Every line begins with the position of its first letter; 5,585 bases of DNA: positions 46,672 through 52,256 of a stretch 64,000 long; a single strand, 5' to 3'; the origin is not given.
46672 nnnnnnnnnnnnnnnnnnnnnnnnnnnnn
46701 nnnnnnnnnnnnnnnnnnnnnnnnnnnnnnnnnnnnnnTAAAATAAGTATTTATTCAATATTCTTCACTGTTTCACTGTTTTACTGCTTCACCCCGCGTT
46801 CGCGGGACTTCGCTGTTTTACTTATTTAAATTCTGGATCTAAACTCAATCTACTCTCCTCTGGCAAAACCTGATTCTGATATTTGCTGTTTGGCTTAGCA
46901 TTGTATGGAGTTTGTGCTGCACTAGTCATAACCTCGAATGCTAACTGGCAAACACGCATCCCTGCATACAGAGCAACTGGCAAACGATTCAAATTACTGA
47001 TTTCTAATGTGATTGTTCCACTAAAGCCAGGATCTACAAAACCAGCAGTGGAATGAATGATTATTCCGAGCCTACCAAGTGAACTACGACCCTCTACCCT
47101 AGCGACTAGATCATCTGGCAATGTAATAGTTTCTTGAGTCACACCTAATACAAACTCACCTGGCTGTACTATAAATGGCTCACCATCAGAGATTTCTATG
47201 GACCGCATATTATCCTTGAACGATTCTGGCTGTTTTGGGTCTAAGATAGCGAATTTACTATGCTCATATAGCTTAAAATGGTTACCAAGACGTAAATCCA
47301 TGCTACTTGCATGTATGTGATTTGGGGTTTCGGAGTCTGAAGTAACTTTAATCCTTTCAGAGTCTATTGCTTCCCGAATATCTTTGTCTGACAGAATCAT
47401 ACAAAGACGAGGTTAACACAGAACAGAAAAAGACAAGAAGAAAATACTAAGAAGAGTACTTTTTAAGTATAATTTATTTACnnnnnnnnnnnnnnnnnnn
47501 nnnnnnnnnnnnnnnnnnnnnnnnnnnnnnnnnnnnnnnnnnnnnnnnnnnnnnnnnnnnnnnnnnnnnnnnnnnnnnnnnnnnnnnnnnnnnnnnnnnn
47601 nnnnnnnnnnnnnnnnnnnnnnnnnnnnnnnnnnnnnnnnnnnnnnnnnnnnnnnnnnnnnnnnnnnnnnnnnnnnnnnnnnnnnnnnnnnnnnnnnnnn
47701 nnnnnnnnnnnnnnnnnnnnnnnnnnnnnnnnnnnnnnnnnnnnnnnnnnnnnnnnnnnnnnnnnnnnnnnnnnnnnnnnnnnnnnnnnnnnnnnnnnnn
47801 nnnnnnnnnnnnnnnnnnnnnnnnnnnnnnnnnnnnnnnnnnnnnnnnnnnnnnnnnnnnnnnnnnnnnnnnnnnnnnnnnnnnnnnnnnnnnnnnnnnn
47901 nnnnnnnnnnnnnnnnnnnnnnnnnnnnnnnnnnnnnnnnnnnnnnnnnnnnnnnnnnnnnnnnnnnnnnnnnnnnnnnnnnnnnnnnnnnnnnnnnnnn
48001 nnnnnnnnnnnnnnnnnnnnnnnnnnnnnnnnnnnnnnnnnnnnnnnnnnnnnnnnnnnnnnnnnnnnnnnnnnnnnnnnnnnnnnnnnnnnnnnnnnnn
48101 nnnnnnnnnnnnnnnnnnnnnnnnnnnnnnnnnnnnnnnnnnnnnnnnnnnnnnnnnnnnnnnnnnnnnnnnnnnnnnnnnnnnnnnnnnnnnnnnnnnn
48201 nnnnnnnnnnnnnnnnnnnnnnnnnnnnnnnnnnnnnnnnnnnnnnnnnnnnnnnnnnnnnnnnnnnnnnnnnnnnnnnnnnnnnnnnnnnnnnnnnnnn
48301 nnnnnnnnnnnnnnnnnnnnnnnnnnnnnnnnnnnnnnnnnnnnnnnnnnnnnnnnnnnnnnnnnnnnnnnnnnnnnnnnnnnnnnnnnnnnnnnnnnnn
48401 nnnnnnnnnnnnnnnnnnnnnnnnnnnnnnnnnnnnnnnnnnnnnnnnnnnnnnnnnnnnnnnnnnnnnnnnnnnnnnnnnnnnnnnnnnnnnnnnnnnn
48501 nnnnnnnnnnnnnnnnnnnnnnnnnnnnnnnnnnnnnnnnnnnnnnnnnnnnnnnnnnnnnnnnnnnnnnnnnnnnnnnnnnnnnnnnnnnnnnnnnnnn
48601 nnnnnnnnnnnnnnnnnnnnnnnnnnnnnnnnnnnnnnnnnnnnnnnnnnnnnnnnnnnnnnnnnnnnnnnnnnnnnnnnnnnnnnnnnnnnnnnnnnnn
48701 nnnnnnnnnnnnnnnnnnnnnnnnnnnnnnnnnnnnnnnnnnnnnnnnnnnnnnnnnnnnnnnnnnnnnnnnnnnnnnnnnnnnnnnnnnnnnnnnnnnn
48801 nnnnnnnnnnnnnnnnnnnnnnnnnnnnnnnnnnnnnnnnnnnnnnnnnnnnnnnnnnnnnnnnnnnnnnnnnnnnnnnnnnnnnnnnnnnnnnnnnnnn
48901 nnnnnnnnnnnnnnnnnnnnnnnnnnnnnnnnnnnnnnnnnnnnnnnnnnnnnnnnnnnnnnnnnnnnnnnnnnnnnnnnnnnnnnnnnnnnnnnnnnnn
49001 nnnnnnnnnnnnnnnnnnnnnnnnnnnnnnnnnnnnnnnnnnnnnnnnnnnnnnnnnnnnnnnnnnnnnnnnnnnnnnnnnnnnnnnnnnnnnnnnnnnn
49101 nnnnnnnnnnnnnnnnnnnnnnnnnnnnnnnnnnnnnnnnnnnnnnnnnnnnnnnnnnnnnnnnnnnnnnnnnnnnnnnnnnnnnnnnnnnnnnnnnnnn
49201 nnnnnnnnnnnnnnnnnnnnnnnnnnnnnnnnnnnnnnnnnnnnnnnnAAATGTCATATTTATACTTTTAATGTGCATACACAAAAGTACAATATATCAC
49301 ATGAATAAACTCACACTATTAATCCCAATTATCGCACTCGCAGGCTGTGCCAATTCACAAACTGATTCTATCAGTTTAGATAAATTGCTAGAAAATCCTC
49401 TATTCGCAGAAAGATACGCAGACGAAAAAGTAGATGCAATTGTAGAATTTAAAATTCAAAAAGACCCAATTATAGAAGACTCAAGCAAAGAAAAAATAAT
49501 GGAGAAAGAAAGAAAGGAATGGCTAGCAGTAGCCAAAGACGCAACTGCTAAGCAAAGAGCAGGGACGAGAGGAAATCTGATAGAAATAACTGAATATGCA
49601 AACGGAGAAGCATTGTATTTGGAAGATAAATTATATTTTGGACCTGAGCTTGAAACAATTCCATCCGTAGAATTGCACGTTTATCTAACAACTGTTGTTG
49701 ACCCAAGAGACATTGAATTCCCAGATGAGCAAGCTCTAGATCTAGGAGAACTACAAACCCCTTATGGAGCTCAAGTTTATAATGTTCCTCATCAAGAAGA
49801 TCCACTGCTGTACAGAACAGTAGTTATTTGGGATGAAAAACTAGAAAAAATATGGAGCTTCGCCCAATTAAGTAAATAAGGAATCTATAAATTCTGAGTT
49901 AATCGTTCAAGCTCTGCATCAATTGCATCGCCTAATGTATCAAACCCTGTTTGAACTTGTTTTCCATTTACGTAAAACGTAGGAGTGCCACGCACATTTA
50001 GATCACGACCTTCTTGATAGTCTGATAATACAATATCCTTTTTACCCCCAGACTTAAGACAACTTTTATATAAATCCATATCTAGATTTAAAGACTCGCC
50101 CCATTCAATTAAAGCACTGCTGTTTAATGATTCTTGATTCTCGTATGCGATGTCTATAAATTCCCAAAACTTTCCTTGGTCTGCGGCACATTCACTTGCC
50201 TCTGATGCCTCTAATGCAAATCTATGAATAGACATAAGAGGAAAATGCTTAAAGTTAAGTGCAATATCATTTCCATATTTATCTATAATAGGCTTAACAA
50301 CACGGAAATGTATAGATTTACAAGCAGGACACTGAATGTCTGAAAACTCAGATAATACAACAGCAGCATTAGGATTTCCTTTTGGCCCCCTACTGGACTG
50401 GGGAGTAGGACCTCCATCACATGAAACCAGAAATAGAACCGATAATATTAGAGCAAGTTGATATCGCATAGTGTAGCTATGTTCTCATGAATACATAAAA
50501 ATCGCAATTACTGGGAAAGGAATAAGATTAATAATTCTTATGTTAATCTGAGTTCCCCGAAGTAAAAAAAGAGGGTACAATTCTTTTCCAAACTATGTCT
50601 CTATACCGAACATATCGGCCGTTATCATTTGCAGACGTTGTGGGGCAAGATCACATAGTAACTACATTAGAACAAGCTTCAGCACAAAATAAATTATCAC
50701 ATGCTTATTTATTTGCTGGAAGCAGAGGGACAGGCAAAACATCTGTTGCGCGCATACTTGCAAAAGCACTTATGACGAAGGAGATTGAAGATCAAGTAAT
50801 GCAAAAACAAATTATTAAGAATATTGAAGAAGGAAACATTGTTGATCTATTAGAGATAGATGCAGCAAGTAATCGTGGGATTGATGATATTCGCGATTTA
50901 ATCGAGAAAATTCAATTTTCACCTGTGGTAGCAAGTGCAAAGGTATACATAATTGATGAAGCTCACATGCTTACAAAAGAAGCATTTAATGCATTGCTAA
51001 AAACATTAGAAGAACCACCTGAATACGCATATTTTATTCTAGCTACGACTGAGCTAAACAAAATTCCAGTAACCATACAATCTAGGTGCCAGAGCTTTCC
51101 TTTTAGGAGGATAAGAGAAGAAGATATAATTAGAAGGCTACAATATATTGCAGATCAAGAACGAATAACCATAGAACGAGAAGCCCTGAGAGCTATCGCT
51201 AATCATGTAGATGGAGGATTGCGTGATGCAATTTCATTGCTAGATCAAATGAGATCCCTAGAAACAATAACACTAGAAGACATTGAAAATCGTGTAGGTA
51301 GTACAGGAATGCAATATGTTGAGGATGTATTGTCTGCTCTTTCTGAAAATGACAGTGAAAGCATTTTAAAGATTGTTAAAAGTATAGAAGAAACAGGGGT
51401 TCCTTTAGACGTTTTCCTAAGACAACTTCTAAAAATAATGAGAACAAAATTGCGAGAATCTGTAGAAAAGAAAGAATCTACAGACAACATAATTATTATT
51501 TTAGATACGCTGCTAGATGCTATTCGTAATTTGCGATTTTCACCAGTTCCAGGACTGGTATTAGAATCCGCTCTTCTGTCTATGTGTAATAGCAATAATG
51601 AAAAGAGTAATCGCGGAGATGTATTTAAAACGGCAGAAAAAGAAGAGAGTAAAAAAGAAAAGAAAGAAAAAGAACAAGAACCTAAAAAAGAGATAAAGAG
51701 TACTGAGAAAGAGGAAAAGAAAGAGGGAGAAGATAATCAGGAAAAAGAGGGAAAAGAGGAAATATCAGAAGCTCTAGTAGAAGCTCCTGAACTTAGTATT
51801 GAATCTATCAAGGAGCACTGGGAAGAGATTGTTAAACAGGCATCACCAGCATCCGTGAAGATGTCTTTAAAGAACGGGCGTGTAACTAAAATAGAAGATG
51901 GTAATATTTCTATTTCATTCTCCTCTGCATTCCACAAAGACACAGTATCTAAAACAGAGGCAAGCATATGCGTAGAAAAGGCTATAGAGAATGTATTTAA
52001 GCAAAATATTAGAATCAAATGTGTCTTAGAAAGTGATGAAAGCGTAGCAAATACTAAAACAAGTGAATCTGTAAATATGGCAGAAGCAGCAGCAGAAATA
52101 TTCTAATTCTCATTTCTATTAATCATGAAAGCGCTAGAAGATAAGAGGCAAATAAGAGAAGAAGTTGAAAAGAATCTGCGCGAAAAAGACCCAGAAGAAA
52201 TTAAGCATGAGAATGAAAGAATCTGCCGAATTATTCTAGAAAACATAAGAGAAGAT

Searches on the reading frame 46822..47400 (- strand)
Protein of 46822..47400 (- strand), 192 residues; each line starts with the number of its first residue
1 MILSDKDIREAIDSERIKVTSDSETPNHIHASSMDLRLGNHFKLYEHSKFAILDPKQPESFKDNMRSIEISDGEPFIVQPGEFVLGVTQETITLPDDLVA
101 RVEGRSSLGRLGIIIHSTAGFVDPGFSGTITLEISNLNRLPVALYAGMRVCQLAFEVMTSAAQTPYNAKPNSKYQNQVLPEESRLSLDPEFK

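Call 71: search_protein_families(library=pfam, proteins=[window:46822-47400:-], max_evalue=0.000001)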
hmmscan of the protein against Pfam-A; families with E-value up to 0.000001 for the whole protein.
window:46822-47400:- (192 aa): 4 families
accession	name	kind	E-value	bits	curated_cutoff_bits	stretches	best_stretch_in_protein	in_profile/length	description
PF22769.1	DCD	-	1.1e-49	168.8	27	1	2-156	1-151/153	dCTP deaminase-like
PF22569.1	DCD_C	-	6.8e-12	45.6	22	1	45-179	47-186/192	2'-deoxycytidine 5'-triphosphate deaminase (DCD), C-terminal domain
PF00692.24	dUTPase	-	1.1e-10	41.8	22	1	74-168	22-114/129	dUTPase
PF06559.16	DCD_N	-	7.4e-10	39.4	21.4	1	2-156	4-161/164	2'-deoxycytidine 5'-triphosphate deaminase (DCD) N-terminal domain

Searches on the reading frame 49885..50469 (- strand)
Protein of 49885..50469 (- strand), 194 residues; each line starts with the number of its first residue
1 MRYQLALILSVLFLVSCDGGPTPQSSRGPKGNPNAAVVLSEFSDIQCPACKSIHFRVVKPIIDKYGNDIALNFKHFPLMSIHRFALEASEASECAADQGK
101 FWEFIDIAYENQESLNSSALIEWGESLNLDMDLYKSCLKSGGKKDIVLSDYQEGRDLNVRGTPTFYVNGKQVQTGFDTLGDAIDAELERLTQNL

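Call 71: search_protein_families(library=pfam, proteins=[window:49885-50469:-], max_evalue=0.000001)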
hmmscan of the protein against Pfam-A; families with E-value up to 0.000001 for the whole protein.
window:49885-50469:- (194 aa): 2 families
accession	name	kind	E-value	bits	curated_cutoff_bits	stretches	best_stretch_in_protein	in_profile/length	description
PF13462.12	Thioredoxin_4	-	1.8e-22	80.7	23.2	1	31-185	9-165/165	Thioredoxin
PF01323.26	DSBA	-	1e-13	52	25.6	1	89-176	96-183/191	DSBA-like thioredoxin domain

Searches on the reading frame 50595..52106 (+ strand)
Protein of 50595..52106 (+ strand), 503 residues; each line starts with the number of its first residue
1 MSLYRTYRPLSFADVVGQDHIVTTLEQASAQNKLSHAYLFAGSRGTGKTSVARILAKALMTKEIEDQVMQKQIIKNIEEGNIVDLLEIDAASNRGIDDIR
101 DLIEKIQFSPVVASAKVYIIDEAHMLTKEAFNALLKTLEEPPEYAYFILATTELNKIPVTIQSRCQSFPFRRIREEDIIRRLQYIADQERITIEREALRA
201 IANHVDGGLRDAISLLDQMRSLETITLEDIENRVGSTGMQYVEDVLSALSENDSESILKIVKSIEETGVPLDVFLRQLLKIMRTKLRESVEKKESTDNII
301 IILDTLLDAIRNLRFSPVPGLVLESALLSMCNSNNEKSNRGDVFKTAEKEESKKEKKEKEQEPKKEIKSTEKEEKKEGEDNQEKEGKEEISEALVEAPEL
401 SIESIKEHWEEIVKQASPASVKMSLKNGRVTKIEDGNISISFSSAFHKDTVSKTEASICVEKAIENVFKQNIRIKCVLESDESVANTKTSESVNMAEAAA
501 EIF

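Call 71: search_protein_families(library=pfam, proteins=[window:50595-52106:+], max_evalue=0.000001)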
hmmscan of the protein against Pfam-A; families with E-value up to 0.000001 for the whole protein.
window:50595-52106:+ (503 aa): 4 families
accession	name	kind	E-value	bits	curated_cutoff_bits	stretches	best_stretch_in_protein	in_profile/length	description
PF13177.12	DNA_pol3_delta2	-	7e-42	143.6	27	1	18-172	2-159/161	DNA polymerase III, delta subunit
PF22608.2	DNAX_ATPase_lid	-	3.6e-11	43.1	27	1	178-218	2-42/49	DNA polymerase III clamp loader subunit, ATPase lid domain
PF00004.35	AAA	-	3.3e-10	40.9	21.2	1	39-167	2-125/131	ATPase family associated with various cellular activities (AAA)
PF07728.20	AAA_5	-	3.6e-08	34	22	1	39-140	3-92/139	AAA domain (dynein-related subfamily)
